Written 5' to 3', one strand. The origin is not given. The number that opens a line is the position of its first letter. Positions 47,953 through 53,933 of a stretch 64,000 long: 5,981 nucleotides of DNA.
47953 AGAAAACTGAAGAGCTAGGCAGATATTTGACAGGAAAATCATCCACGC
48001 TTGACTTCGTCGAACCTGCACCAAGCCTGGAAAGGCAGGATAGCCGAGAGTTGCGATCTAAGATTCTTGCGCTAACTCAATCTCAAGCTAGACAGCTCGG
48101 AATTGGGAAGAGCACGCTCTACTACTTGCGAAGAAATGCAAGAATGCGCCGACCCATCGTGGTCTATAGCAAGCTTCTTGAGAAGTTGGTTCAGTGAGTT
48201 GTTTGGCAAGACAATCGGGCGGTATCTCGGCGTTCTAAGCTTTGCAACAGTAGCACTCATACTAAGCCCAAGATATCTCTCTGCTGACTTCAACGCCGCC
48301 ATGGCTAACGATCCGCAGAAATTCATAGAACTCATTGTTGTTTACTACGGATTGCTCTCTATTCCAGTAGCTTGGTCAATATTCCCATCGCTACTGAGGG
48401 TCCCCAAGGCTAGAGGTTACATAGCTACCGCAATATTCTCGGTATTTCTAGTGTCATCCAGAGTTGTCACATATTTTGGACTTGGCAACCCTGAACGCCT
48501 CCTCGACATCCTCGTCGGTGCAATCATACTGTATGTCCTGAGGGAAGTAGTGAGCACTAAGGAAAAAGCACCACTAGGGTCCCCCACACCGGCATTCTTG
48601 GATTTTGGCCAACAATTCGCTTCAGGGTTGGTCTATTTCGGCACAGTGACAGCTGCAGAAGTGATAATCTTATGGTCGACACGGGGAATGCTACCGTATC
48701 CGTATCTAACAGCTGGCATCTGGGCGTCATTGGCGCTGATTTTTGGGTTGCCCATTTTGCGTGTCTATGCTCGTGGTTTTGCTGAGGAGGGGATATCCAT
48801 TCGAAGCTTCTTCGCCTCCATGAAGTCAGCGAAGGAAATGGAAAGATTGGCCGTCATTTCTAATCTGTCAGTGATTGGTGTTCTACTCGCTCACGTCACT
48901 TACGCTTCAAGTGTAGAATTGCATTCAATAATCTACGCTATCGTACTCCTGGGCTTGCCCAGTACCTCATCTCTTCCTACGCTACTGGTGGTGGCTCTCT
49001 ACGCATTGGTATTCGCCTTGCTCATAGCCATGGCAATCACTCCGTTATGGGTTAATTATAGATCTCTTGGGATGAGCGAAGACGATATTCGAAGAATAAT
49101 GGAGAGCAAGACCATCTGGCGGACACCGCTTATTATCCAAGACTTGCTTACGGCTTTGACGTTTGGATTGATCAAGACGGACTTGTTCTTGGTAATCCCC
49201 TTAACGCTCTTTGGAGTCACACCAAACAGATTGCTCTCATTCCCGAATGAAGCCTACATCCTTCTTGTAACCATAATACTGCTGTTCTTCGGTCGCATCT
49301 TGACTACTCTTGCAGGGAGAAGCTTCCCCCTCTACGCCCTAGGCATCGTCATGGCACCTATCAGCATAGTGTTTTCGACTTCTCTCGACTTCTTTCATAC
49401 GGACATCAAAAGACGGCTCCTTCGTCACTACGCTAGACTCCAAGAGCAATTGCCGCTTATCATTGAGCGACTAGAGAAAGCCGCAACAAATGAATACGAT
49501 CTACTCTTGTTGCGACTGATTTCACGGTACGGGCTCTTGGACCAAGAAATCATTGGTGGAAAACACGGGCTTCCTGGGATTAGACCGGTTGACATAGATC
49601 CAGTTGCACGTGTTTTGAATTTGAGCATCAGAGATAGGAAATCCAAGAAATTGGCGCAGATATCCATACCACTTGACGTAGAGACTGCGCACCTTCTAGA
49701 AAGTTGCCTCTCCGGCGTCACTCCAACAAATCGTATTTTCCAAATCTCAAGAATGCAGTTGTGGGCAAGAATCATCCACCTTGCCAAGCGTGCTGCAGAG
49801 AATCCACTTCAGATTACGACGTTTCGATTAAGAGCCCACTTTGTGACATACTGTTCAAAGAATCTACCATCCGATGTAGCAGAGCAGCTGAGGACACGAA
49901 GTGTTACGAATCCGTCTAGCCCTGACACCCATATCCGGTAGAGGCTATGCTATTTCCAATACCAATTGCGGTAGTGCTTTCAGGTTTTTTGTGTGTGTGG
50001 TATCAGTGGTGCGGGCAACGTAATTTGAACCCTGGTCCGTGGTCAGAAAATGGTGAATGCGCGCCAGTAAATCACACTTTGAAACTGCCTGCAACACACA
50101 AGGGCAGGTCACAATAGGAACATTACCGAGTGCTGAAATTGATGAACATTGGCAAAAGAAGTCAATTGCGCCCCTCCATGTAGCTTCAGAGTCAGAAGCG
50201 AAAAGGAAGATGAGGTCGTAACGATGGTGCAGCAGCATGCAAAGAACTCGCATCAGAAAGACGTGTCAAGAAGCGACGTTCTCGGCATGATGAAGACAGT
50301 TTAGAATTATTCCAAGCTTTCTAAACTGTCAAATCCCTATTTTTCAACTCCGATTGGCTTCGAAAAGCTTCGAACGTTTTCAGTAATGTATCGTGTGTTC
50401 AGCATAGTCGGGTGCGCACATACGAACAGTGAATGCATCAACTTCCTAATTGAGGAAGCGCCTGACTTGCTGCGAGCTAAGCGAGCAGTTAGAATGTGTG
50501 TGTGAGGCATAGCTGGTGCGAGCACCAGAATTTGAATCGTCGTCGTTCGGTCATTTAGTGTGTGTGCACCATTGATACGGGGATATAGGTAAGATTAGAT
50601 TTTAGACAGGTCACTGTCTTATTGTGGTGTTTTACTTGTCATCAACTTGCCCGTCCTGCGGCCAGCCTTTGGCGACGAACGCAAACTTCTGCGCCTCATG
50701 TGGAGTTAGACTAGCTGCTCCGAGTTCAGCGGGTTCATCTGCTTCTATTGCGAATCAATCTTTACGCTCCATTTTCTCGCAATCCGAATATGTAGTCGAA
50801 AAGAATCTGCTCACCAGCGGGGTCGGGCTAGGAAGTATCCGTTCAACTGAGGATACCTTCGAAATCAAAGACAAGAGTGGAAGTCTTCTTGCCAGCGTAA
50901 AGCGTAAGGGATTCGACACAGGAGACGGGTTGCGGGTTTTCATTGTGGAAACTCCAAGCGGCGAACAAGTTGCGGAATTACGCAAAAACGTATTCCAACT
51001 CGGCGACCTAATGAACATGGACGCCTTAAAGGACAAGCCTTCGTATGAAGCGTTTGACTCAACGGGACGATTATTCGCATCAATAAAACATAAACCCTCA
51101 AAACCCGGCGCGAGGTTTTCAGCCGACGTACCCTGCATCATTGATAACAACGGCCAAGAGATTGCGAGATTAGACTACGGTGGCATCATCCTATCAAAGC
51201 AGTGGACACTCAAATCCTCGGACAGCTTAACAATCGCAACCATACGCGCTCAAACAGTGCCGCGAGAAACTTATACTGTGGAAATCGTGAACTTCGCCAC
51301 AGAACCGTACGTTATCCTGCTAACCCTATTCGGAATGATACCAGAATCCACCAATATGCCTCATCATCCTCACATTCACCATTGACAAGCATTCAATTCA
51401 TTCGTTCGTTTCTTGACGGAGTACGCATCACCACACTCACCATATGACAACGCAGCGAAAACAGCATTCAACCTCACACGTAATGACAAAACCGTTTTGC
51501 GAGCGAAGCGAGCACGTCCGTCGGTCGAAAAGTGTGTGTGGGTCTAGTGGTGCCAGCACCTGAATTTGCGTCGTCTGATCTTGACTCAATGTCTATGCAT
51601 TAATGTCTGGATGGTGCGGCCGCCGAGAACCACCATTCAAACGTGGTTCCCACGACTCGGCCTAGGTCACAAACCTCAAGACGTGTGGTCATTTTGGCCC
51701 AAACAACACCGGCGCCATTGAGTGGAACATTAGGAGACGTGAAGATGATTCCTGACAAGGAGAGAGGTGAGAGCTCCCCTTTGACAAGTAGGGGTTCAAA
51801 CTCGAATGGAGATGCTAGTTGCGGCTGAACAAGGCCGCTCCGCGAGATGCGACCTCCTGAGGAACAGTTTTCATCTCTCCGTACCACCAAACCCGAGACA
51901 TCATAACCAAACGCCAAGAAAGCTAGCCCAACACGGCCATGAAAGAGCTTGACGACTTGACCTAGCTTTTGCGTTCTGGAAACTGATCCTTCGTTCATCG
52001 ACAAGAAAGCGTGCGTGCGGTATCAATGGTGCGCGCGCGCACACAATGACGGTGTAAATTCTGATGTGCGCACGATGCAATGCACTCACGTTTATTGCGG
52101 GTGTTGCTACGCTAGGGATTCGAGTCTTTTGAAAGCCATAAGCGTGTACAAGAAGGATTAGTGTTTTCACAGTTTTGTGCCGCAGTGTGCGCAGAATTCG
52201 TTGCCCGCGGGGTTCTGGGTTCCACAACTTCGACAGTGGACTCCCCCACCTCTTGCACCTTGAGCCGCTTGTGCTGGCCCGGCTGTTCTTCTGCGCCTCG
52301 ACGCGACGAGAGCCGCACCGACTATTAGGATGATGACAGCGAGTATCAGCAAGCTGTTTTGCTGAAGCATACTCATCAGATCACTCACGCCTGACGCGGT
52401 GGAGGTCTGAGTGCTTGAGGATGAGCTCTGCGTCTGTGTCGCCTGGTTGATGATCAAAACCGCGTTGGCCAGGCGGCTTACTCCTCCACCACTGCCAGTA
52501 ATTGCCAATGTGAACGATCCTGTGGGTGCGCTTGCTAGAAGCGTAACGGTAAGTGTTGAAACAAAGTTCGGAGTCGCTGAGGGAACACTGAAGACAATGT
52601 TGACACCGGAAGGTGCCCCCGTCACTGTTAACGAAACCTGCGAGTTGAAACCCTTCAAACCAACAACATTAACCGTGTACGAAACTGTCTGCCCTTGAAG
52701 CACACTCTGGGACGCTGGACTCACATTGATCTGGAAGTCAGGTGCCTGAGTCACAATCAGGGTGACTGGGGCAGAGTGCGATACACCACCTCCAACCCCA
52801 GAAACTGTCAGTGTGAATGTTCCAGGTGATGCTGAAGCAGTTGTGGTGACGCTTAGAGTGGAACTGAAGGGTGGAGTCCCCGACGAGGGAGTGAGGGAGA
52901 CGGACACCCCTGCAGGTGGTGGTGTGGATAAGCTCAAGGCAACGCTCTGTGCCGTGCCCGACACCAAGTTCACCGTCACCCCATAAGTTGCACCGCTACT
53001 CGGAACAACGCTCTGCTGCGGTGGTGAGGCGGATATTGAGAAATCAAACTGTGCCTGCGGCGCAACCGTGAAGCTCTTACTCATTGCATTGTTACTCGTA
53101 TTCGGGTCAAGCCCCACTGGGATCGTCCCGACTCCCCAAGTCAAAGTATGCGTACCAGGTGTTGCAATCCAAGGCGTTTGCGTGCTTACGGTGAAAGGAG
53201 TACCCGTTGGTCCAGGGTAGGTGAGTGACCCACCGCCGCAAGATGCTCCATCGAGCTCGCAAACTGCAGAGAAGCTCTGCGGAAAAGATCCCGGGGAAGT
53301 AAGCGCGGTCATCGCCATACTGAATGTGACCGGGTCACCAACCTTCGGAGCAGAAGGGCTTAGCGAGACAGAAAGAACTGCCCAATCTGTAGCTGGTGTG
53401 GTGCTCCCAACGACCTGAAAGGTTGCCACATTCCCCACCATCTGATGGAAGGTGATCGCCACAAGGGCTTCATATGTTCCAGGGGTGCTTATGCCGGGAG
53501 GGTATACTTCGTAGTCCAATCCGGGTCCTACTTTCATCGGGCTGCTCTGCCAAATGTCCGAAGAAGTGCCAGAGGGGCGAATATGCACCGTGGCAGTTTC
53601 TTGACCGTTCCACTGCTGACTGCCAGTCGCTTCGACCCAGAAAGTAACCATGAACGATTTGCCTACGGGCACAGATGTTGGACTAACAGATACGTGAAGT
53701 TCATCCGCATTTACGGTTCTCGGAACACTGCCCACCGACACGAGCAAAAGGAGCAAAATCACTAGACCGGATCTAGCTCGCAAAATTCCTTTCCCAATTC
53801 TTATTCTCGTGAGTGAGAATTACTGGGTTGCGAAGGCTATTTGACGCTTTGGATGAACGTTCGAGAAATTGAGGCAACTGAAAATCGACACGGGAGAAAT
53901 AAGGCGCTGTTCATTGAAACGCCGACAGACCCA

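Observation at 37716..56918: Unannotated intergenic repeat family with GCGAGC direct repeats, a (GT)n tract, a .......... box and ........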

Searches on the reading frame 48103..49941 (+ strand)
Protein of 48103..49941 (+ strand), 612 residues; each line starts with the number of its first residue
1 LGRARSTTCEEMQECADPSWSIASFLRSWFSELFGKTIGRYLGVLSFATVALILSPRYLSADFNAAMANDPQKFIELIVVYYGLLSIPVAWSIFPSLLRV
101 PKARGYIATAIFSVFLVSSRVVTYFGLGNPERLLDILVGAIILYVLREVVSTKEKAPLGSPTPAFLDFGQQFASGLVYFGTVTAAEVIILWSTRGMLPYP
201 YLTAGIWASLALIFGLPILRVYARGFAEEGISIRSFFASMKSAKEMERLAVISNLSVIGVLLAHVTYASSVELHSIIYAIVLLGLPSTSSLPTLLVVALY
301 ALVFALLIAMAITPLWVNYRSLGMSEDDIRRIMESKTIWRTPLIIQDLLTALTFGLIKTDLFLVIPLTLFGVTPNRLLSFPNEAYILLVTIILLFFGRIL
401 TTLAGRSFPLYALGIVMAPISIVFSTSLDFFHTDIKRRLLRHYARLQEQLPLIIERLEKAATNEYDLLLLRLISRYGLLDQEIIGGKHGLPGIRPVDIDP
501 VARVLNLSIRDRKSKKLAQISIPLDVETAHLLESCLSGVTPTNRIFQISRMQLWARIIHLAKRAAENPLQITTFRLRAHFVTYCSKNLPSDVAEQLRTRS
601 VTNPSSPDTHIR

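Call 17: search_protein_families(library=pfam, proteins=[window:48103-49941:+], max_evalue=0.01)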
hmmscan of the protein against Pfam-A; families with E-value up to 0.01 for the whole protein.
window:48103-49941:+ (612 aa): 0 families

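Call 24: search_protein_families(library=ncbifam, proteins=[window:48103-49941:+], max_evalue=0.01)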
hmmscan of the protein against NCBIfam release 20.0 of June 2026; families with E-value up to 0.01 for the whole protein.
window:48103-49941:+ (612 aa): 1 family
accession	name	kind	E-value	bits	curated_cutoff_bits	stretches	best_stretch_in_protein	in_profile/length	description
NF040576.1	T2SS_GspM_XpsM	equivalog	0.00064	19.4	60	0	294-324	2-32/180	type II secretion system protein GspM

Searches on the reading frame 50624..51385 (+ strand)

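Call 17: search_protein_families(library=pfam, proteins=[window:50624-51385:+], max_evalue=0.01)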
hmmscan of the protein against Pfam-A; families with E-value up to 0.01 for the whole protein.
window:50624-51385:+ (253 aa): 7 families
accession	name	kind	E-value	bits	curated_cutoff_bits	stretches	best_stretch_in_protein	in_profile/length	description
PF13248.11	Zn_ribbon_3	-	4.1e-07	29.7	27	1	8-30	4-26/26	zinc-ribbon domain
PF13240.11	Zn_Ribbon_1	-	2.1e-05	24.6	25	1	9-27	2-20/23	zinc-ribbon domain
PF12773.13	DZR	-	6.5e-05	23.4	27.3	1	7-27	25-45/45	Double zinc ribbon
PF24460.1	DUF7575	-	0.0026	17.5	28.5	1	7-30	4-27/28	Domain of unknown function (DUF7575)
PF05810.19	NinF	-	0.0048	17.2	27.5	0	8-17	1-10/25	NinF protein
PF04525.18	LOR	-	0.0052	16.9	24.5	0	72-126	48-102/187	LURP-one-related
PF06677.18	Auto_anti-p27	-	0.008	16.7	24.1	0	5-27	14-40/40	Sjogren's syndrome/scleroderma autoantigen 1 (Autoantigen p27)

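Call 24: search_protein_families(library=ncbifam, proteins=[window:50624-51385:+], max_evalue=0.01)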
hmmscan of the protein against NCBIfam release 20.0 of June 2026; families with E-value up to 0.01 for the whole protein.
window:50624-51385:+ (253 aa): 0 families

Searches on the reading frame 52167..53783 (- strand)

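Call 17: search_protein_families(library=pfam, proteins=[window:52167-53783:-], max_evalue=0.01)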
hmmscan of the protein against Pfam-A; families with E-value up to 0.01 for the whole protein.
window:52167-53783:- (538 aa): 4 families
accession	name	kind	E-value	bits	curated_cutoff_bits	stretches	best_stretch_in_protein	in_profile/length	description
PF13240.11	Zn_Ribbon_1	-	1.4e-06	28.3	25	1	516-538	1-23/23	zinc-ribbon domain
PF24463.1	DUF7577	-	2.7e-05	24.1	28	1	513-538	1-26/27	Domain of unknown function (DUF7577)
PF12773.13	DZR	-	0.0016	19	27.3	1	517-538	1-22/45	Double zinc ribbon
PF13248.11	Zn_ribbon_3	-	0.0033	17.3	27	1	515-538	3-26/26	zinc-ribbon domain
